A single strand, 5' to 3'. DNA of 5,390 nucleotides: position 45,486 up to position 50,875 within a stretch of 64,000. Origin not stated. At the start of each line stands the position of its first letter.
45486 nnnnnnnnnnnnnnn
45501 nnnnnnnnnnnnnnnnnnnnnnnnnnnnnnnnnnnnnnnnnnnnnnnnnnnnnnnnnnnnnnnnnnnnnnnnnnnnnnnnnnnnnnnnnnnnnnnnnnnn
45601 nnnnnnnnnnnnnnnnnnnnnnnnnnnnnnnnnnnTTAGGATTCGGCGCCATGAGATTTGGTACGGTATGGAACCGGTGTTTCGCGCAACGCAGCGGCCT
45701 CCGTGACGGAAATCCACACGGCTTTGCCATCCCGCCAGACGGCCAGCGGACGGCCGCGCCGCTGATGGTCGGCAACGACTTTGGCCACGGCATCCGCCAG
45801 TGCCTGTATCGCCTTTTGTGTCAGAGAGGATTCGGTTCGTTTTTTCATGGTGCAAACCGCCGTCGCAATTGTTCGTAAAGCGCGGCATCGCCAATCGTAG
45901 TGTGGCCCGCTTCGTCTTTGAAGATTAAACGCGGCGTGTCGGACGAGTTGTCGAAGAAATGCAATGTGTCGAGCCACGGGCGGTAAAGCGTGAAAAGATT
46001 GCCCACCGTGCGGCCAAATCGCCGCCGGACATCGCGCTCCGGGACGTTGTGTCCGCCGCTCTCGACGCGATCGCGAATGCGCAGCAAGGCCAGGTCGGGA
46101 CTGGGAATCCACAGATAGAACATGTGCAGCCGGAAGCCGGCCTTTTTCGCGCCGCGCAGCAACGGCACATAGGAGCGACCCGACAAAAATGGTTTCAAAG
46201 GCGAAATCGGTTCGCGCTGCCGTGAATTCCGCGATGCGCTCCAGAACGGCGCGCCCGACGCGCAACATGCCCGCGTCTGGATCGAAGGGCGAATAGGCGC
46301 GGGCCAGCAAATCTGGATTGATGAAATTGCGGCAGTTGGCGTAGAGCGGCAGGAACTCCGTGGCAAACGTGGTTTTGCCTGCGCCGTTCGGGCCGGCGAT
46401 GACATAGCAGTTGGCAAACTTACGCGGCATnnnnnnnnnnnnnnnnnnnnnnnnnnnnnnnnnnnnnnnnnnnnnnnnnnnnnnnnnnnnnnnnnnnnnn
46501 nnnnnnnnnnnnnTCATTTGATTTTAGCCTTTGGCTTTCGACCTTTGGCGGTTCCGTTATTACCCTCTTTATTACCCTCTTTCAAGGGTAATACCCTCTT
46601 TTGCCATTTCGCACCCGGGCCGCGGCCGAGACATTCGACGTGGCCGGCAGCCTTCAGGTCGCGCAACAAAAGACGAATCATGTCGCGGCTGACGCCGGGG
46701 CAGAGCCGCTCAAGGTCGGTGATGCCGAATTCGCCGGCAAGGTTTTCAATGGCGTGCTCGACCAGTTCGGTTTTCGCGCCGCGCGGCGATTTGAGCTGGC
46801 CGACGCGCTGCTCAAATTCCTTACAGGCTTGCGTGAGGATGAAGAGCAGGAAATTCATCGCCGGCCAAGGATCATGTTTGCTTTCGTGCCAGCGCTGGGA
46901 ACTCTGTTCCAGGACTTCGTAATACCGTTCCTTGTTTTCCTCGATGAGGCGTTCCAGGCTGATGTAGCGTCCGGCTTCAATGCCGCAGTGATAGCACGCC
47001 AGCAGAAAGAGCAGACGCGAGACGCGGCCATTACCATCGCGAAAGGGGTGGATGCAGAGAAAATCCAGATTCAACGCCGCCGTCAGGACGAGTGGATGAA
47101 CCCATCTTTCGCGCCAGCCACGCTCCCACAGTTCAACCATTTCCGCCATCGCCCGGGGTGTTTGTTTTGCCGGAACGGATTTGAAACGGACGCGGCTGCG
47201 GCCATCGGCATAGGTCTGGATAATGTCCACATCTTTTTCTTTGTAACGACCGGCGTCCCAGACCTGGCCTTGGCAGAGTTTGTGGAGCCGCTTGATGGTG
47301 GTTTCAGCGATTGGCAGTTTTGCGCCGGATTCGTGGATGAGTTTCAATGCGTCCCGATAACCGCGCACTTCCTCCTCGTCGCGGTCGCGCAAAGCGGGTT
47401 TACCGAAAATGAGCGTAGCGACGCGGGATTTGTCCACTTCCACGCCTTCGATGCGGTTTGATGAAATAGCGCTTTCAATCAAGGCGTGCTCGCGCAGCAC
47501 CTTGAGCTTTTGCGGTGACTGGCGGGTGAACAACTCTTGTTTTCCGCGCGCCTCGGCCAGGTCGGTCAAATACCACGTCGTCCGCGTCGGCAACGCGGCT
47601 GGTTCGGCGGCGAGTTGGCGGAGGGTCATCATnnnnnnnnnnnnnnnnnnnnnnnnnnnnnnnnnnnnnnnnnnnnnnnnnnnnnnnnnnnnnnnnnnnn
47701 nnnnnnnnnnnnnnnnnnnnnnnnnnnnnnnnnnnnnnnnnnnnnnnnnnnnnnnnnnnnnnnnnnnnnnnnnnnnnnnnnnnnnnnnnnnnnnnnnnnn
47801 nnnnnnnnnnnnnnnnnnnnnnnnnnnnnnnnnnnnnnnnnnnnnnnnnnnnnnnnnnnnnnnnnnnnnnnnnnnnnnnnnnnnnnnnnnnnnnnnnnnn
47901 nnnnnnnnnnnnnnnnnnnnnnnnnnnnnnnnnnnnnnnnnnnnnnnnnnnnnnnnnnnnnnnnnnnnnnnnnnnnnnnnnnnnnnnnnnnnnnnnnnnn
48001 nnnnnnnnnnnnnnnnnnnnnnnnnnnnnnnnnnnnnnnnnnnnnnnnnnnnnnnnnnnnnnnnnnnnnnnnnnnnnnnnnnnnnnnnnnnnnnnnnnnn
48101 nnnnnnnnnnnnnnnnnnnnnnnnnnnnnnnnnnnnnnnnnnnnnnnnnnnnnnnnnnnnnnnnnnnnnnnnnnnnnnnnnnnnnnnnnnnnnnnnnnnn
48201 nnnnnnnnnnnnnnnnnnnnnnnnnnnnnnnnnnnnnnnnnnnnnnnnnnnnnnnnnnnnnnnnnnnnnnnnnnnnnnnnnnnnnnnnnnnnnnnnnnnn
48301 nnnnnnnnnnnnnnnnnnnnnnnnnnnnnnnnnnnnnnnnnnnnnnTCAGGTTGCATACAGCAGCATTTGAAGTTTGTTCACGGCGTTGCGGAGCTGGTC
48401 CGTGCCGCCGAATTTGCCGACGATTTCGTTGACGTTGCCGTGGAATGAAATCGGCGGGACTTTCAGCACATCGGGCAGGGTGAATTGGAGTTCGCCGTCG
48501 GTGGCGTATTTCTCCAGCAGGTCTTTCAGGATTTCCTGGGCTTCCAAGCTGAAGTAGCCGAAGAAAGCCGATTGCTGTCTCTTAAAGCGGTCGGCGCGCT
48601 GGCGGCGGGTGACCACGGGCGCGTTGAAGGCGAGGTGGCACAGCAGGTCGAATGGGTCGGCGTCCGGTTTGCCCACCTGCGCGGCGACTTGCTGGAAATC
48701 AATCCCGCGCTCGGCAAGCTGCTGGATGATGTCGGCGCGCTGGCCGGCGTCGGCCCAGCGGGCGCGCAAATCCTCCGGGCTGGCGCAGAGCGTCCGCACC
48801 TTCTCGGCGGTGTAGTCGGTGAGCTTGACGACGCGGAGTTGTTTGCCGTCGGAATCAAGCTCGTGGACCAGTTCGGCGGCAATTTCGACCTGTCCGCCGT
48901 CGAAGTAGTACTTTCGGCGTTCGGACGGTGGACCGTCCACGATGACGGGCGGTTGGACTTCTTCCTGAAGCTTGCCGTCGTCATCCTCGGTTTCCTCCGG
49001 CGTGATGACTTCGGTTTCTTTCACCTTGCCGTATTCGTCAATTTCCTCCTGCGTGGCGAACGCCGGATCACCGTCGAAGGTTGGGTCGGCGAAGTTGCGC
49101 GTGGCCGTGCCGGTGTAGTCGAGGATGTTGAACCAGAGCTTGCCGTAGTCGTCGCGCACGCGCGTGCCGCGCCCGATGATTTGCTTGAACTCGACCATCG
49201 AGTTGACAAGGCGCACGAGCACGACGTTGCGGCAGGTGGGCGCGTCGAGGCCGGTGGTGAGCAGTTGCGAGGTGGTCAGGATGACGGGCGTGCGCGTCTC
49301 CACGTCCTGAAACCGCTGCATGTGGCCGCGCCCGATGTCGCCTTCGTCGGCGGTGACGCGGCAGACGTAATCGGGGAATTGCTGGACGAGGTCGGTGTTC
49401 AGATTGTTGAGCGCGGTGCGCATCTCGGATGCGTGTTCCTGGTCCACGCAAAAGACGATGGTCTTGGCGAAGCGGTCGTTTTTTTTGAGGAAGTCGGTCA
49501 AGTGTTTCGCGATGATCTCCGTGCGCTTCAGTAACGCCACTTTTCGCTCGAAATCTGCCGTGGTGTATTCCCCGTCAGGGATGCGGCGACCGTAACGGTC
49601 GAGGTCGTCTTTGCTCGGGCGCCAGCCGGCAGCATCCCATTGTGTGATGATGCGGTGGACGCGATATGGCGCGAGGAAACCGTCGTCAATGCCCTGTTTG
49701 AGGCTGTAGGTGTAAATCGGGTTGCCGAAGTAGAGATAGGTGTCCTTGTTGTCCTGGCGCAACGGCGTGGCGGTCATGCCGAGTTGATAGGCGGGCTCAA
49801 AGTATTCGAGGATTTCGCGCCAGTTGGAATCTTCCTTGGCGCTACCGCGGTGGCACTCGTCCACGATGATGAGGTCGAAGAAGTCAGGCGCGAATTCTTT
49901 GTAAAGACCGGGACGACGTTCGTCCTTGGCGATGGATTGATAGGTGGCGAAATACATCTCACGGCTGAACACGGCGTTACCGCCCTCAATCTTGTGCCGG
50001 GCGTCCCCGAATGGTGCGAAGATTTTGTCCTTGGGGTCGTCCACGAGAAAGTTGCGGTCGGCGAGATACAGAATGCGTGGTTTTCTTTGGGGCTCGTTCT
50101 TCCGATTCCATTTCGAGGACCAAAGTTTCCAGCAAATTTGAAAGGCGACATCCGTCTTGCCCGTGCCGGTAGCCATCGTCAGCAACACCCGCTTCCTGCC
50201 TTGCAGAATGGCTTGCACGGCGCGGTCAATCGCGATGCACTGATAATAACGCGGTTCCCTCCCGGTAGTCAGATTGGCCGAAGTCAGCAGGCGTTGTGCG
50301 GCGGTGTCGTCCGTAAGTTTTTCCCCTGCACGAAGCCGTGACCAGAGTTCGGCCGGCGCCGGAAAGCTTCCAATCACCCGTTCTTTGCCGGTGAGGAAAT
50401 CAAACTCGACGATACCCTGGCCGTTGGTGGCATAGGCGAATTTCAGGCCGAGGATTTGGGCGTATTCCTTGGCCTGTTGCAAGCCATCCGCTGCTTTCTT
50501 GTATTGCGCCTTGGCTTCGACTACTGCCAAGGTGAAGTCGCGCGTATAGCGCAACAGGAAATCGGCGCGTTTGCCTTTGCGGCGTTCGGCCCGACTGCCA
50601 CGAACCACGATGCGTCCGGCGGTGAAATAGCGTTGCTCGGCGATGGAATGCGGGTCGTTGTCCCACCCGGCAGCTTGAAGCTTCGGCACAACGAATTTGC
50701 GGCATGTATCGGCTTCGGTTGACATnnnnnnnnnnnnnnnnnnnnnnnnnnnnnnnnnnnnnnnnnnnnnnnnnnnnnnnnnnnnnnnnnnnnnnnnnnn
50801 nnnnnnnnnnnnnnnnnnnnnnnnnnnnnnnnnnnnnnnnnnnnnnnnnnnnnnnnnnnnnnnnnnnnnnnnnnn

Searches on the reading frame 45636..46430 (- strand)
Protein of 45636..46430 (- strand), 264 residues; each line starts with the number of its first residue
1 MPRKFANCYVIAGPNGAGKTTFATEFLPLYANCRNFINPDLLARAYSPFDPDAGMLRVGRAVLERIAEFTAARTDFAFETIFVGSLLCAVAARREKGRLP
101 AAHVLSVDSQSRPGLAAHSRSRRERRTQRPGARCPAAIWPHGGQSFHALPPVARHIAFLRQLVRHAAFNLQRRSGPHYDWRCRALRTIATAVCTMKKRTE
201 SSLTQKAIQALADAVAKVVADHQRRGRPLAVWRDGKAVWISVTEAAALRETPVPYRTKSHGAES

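Call 10: search_protein_families(library=pfam, proteins=[window:45636-46430:-])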
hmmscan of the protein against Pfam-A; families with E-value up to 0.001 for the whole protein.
window:45636-46430:- (264 aa): 1 family
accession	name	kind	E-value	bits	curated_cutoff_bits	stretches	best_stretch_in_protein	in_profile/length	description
PF13191.12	AAA_16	-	0.00045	21.2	32.6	0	7-65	25-85/167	AAA ATPase domain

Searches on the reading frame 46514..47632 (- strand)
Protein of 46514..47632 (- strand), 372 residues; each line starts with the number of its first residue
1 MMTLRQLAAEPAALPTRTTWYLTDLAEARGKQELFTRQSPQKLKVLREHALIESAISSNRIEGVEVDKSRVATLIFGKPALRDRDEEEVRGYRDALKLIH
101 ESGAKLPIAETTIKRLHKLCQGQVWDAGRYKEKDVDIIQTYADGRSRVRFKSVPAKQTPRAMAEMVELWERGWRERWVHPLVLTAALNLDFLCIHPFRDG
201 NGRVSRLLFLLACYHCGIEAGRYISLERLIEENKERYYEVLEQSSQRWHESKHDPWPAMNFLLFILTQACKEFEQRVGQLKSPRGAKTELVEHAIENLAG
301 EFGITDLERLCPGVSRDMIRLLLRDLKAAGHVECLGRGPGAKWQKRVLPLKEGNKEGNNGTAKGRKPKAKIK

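Call 10: search_protein_families(library=pfam, proteins=[window:46514-47632:-])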
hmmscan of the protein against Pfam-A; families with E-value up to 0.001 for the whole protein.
window:46514-47632:- (372 aa): 1 family
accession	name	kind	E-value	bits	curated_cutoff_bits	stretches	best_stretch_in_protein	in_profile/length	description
PF02661.23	Fic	-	7e-15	56.1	24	1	108-211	2-91/93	Fic/DOC family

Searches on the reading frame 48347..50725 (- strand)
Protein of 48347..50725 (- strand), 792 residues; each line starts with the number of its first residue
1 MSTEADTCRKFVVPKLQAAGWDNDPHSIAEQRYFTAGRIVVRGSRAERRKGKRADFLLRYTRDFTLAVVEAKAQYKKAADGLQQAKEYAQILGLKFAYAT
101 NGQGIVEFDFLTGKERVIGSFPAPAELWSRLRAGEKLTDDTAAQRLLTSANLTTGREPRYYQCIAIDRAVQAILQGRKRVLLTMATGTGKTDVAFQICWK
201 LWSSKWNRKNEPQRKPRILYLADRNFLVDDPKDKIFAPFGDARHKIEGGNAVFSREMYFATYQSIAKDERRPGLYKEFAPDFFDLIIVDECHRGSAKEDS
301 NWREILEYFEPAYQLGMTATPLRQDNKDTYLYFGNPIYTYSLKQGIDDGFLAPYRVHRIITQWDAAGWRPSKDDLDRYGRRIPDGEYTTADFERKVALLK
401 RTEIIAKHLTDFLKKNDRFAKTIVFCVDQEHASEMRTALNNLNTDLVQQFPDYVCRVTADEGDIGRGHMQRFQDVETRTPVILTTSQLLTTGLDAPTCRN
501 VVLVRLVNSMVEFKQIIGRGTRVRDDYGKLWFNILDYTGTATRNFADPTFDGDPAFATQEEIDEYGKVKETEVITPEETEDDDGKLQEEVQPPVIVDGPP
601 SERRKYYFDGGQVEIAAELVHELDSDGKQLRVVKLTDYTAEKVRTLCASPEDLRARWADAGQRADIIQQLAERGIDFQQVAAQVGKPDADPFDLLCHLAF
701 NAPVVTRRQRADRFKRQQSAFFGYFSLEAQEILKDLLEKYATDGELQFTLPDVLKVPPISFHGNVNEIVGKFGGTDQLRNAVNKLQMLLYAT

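Call 10: search_protein_families(library=pfam, proteins=[window:48347-50725:-])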
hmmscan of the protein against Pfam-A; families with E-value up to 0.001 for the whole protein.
window:48347-50725:- (792 aa): 6 families
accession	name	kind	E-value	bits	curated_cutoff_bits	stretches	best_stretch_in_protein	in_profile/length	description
PF04851.21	ResIII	-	4.1e-37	128.1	22.5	1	157-322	3-163/164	Type III restriction enzyme, res subunit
PF08463.15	EcoEI_R_C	-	1.6e-26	93.8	24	1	635-790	3-163/163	EcoEI R protein C-terminal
PF18766.7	SWI2_SNF2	-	2.1e-15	57.5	26.7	1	161-354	1-188/221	SWI2/SNF2 ATPase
PF00270.35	DEAD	-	1.7e-09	38.1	26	1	168-322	6-161/167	DEAD/DEAH box helicase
PF00271.37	Helicase_C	-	7.5e-07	29.8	23.5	1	408-523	5-109/110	Helicase conserved C-terminal domain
PF04313.20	HSDR_N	-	9.8e-06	26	25.1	0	48-114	122-196/198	Type I restriction enzyme R protein N terminus (HSDR_N)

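Call 59: find_encoding_contigs(protein=window:48347-50725:-, flank=2000, max_places=3)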
Protein window:48347-50725:- (792 aa): no gene with exactly this product is on record in the collection.
